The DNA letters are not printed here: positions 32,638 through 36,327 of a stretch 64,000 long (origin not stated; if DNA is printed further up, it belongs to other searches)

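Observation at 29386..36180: Tandem cyclase-STAND-TPR paralogs: candidate NLR-like sensors with a cyclic-nucleotide output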

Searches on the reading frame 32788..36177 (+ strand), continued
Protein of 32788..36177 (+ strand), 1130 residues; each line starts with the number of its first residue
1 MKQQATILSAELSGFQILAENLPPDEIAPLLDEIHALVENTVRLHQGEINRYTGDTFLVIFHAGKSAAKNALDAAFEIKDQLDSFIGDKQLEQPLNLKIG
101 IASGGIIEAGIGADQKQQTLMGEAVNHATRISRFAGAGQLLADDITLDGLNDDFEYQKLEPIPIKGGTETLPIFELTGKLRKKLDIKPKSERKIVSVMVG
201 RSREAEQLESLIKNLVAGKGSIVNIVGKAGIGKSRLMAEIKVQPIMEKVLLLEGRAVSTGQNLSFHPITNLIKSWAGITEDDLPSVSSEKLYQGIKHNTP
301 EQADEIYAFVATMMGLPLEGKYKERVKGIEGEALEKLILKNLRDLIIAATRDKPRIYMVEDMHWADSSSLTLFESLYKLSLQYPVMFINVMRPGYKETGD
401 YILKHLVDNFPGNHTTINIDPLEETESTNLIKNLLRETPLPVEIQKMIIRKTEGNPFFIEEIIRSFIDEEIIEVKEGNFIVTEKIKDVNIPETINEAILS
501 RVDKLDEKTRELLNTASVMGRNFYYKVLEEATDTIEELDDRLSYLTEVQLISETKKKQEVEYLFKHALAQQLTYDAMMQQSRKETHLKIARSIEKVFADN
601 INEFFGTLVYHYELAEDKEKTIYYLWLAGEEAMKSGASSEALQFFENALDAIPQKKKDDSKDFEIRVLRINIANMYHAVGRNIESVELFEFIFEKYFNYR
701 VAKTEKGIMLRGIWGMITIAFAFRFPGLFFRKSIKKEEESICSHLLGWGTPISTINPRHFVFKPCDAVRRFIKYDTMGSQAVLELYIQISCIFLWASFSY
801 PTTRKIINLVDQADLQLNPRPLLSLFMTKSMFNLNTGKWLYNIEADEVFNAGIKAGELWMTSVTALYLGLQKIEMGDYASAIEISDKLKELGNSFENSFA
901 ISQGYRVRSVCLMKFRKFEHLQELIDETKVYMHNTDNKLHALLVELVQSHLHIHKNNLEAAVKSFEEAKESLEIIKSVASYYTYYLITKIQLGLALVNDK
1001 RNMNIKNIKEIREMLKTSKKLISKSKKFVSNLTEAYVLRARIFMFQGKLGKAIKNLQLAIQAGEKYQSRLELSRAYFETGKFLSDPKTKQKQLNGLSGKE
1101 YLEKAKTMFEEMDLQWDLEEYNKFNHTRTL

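Call 22: search_solved_structures(query=window:32788-36177:+, max_evalue=0.01, show_alignments=3)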
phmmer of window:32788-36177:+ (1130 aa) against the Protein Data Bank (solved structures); distinct sequences matched with E-value up to 0.01: 33.
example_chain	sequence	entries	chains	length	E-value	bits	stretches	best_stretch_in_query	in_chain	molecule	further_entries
2w01_A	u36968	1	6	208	2.3e-13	52.1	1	4-178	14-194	ADENYLATE CYCLASE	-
6fht_A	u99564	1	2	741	2.4e-12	48.8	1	4-178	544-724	Bacteriophytochrome,Adenylate cyclase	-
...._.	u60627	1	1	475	7.9e-11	43.8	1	22-182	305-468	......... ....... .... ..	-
4clf_A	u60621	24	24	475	1e-10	43.4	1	24-182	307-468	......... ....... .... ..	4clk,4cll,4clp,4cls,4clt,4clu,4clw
1yk9_A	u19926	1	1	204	1e-10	43.4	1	4-167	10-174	Adenylate cyclase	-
4cm0_A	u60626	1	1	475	1e-10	43.4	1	24-182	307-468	SOLUBLE ADENYLYL CYCLASE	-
4oya_A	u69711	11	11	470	1.2e-10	43.2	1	24-182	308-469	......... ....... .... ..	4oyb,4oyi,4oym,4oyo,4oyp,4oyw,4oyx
4p2f_A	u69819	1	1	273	1.4e-10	43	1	4-167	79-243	Adenylate cyclase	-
4p2m_A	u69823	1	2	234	3.1e-10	41.8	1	4-167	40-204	Adenylate cyclase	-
4p2x_A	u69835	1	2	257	4.1e-10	41.4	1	4-167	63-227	Adenylate cyclase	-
7yz9_A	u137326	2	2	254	4.3e-10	41.3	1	4-167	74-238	Adenylate cyclase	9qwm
5x4t_A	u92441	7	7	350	4.6e-10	41.2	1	8-183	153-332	Photoactivated adenylyl cyclase | Family 3 adenylate cyclase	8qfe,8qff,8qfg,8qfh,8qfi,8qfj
9f1z_A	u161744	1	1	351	4.6e-10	41.2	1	8-183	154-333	Family 3 adenylate cyclase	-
5x4u_A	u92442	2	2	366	4.6e-10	41.2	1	8-183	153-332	Photoactivated adenylyl cyclase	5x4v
4yus_A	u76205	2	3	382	5.2e-10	41.1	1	8-183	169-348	Family 3 adenylate cyclase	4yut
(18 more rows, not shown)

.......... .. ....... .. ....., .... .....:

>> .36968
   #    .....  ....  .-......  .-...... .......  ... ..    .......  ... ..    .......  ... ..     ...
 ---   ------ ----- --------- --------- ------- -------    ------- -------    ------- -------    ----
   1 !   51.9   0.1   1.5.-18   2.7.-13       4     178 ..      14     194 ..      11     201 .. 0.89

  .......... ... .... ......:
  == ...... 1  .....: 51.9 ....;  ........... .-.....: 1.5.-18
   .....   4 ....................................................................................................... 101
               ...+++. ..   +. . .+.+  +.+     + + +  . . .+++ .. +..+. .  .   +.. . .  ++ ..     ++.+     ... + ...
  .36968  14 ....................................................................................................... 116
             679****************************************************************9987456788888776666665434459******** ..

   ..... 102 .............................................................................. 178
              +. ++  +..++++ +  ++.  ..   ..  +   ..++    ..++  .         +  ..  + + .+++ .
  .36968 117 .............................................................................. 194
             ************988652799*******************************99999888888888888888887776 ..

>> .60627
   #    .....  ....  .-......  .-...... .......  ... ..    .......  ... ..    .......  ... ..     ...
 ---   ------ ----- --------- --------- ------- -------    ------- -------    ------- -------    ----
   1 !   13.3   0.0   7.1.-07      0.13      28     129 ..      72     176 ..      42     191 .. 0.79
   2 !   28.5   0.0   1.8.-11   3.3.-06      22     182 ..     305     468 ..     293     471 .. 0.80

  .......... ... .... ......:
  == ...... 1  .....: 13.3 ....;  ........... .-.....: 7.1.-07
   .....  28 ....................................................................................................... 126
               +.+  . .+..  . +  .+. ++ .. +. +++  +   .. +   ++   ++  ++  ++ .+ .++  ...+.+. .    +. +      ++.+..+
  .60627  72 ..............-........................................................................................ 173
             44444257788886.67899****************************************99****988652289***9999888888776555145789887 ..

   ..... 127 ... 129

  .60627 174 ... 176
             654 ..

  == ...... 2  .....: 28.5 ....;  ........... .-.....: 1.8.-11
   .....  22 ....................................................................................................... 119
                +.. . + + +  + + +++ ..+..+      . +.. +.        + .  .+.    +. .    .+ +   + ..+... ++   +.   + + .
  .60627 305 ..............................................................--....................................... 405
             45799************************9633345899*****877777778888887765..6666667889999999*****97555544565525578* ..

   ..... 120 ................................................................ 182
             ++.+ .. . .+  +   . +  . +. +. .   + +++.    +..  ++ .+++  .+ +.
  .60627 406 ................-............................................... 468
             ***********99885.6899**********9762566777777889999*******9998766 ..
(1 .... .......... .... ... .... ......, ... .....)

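Call 29: find_related_loci(query=window:32788-36177:+, collection=genome_contigs, flank=10000)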
Query window:32788-36177:+ (1130 aa) in genome_contigs; peptide patterns used: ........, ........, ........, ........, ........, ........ (x = any residue, [..] = any of these).
26 stretches matched a pattern; 17 encode a relative of the query (tblastn E <= 1e-3); 14 distinct loci.
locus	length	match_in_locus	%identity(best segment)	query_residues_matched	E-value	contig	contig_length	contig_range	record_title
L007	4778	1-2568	81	267-1122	0e+0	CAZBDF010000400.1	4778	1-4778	MAG TPA_asm: uncultured Lentimicrobiaceae bacterium isolate binchicken_co243_188 genome assembly, contig: NODE_18109_len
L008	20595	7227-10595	62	2-1124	0e+0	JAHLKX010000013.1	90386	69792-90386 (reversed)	MAG: Bacteroidetes bacterium isolate MAG39 NODE_843_length_90386_cov_1370.370714, whole genome shotgun sequence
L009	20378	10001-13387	75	3-1127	0e+0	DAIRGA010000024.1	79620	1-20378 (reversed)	MAG TPA_asm: Bacteroidales bacterium isolate CTOTU29519 NODE_234_length_79620_cov_11.877157, whole genome shotgun sequen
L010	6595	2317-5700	53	1-1124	0e+0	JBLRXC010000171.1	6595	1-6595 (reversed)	MAG: Bacteroidales bacterium isolate TamC05-27 NODE_171_length_6595_cov_3.654802, whole genome shotgun sequence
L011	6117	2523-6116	67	1-1127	0e+0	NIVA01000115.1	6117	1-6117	MAG: Bacteroidetes bacterium 4572_114 ex4572_114_scaffold_11758, whole genome shotgun sequence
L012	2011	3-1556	78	607-1124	0e+0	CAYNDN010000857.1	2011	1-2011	MAG TPA_asm: uncultured Lentimicrobiaceae bacterium isolate SRP141376_co3_49 genome assembly, contig: NODE_135690_length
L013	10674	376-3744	36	2-1120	0e+0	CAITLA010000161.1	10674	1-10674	MAG: uncultured Syntrophaceae bacterium isolate AM-sed-core3-D1_bin-194 genome assembly, contig: bin-194:161/313, whole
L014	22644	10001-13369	36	2-1123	0e+0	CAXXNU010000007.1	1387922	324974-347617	MAG: Desulfobacterales bacterium isolate 6d091e9b-094b-40f3-8738-6f7f297dc317 genome assembly, contig: contig_7, whole g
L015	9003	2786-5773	37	121-1120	0e+0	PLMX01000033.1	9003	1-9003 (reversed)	MAG: Syntrophaceae bacterium isolate fen_1164 73.20120800_E2X.21_contig_24190, whole genome shotgun sequence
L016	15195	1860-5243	33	2-1123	0e+0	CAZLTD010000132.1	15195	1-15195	MAG TPA_asm: uncultured Desulfobacula sp. isolate SRP077602_co5_376 genome assembly, contig: NODE_18140_length_15195_cov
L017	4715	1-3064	30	129-1120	1e-69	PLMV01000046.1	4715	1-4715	MAG: Syntrophaceae bacterium isolate fen_1165 73.20120800_E2X.4_contig_60597, whole genome shotgun sequence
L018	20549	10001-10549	55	1-1130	2e-32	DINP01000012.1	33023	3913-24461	MAG TPA_asm: Bacteroidales bacterium UBA5537 UBA5537_contig_5081, whole genome shotgun sequence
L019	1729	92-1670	66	1077-1127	6e-13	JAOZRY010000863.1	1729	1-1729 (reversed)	MAG: Bacteroidales bacterium isolate GMC6.maxbin2.173_sub GMC6_175941_length_1729_cov_12.367384, whole genome shotgun se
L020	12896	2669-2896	34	1036-1111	3e-6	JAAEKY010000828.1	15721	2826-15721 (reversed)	MAG: Desulfobacteraceae bacterium isolate Bco_6 BcoG_CONTIG3176081, whole genome shotgun sequence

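Call 31: find_related_loci(query=A1, collection=viral_contigs, flank=10000)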
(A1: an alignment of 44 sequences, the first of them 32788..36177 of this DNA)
Query A1 (1130 aa) in viral_contigs; peptide patterns used: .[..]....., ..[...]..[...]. (x = any residue, [..] = any of these).
38 stretches matched a pattern; 2 encode a relative of the query (tblastn E <= 1e-3); 2 distinct loci.
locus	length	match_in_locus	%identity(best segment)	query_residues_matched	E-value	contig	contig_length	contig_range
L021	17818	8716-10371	23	2-590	2e-44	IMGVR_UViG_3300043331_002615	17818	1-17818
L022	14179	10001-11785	23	3-615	6e-42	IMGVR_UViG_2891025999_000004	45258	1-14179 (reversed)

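Call 32: find_related_loci(query=A1, collection=metagenome_contigs, flank=10000)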
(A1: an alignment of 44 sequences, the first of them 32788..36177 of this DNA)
Query A1 (1130 aa) in metagenome_contigs; peptide patterns used: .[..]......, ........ (x = any residue, [..] = any of these).
600 stretches matched a pattern (row limit reached: there are more); 583 encode a relative of the query (tblastn E <= 1e-3); the best 80 are kept; 80 distinct loci.
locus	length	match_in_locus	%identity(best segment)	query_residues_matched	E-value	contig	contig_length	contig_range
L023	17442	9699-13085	62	1-1126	0e+0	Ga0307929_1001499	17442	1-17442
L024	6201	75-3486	58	2-1129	0e+0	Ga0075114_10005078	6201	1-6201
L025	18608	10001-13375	45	2-1124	0e+0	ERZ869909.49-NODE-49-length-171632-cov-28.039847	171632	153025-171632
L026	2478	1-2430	55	315-1124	0e+0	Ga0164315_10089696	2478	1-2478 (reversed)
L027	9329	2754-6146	42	1-1127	0e+0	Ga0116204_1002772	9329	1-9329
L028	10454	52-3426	40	4-1124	0e+0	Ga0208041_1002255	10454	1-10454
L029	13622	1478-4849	39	2-1124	0e+0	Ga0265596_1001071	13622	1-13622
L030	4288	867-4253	36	2-1124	0e+0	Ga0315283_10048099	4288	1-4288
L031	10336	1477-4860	37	2-1123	0e+0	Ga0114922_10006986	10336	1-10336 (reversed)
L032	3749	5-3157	39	77-1124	0e+0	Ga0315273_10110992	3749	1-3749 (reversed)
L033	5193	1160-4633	35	2-1123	0e+0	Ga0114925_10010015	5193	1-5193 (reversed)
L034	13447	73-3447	36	2-1122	0e+0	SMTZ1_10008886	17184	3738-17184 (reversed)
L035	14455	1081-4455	36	2-1122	0e+0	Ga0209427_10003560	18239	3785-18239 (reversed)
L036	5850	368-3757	36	2-1123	0e+0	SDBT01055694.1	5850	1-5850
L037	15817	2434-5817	34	2-1123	0e+0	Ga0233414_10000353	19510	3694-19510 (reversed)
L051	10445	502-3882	32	2-1123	0e+0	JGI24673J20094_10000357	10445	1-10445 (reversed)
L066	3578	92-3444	35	2-1130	1e-172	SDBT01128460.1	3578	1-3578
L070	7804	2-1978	40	468-1128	9e-135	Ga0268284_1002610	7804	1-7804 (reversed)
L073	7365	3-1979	40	463-1124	1e-123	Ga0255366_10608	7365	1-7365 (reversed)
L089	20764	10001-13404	29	2-1128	5e-88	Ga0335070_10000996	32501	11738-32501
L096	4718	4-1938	28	488-1130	7e-84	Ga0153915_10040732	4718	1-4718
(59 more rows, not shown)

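Call 42: search_protein_families(library=pfam, proteins=[L037:5916-6938:+, L037:6934-7935:+, L037:8904-10181:+, L031:4992-5918:+, L009:9457-9867:+, L003:9059-9817:+, L001:15590-19501:+], max_evalue=0.001)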
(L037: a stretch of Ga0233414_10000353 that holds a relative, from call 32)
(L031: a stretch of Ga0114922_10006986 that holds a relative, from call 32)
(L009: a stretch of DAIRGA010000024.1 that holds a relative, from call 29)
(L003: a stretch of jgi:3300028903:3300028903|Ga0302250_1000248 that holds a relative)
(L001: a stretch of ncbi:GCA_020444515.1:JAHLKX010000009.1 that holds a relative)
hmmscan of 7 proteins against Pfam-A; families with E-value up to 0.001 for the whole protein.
L037:5916-6938:+ (341 aa): 0 families

L037:6934-7935:+ (334 aa): 2 families
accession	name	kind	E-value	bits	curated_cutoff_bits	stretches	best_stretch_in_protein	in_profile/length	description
PF04055.27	Radical_SAM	-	3.8e-18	66.6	29.5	1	8-144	1-145/166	Radical SAM superfamily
PF13353.11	Fer4_12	-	1.7e-05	25.6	22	1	12-129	13-135/137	4Fe-4S single cluster domain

L037:8904-10181:+ (426 aa): 1 family
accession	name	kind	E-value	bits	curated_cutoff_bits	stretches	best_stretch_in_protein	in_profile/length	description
PF04055.27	Radical_SAM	-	2.2e-16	60.9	29.5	1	198-352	6-166/166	Radical SAM superfamily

L031:4992-5918:+ (309 aa): 7 families
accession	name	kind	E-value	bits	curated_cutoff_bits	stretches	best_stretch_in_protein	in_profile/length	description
PF02353.26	CMAS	-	1.5e-31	110.2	27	1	9-253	6-235/273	Mycolic acid cyclopropane synthetase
PF13489.12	Methyltransf_23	-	6.9e-09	36.1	27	1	56-175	14-118/164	Methyltransferase domain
PF13649.12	Methyltransf_25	-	4.7e-08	34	27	1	70-146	1-83/97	Methyltransferase domain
PF08241.18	Methyltransf_11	-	1.1e-07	32.8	21.2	1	71-143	1-74/95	Methyltransferase domain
PF07021.18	MetW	-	1.5e-06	28.4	21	1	64-129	11-78/193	Methionine biosynthesis protein MetW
PF01728.25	FtsJ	-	7.1e-05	23.2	24.1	1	64-173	19-137/181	FtsJ-like methyltransferase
PF08242.18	Methyltransf_12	-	0.00055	21.1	30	0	71-145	1-81/98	Methyltransferase domain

L009:9457-9867:+ (137 aa): 1 family
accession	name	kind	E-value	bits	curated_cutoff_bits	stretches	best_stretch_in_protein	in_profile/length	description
PF13366.12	PDDEXK_3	-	1.4e-39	135.5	22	1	7-117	1-110/117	PD-(D/E)XK nuclease superfamily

L003:9059-9817:+ (253 aa): 2 families
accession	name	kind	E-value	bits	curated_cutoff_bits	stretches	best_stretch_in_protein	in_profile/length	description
PF00072.30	Response_reg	-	9.3e-20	71.3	30.2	1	10-117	2-110/111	Response regulator receiver domain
PF04397.21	LytTR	-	5.9e-16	58.9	22.6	1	155-247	2-95/98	LytTr DNA-binding domain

L001:15590-19501:+ (1304 aa): 7 families
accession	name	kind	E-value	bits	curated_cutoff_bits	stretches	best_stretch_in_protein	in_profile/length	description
PF01030.30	Recep_L_domain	-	5.8e-51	171.8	21.8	2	200-293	3-99/112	Receptor L domain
PF13306.12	LRR_5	-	8.3e-18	65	27.7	0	722-829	15-116/127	BspA type Leucine rich repeat region (6 copies)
PF18962.6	Por_Secre_tail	-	8.1e-11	42.5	27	1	1229-1302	1-74/75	Secretion system C-terminal sorting domain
PF23952.1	LRR_EndoS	-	5.3e-10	40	27.9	0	526-622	30-112/116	Endo-beta-N-acetylglucosaminidase EndoS LRR domain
PF00801.26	PKD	-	1.4e-09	38.2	23.5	1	1062-1125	11-76/80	PKD domain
PF19408.5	PKD_6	-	6.8e-09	36.4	25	1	1136-1206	5-76/82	PKD-like domain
PF18911.6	PKD_4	-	7.5e-09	36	27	1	1058-1121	10-75/85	PKD domain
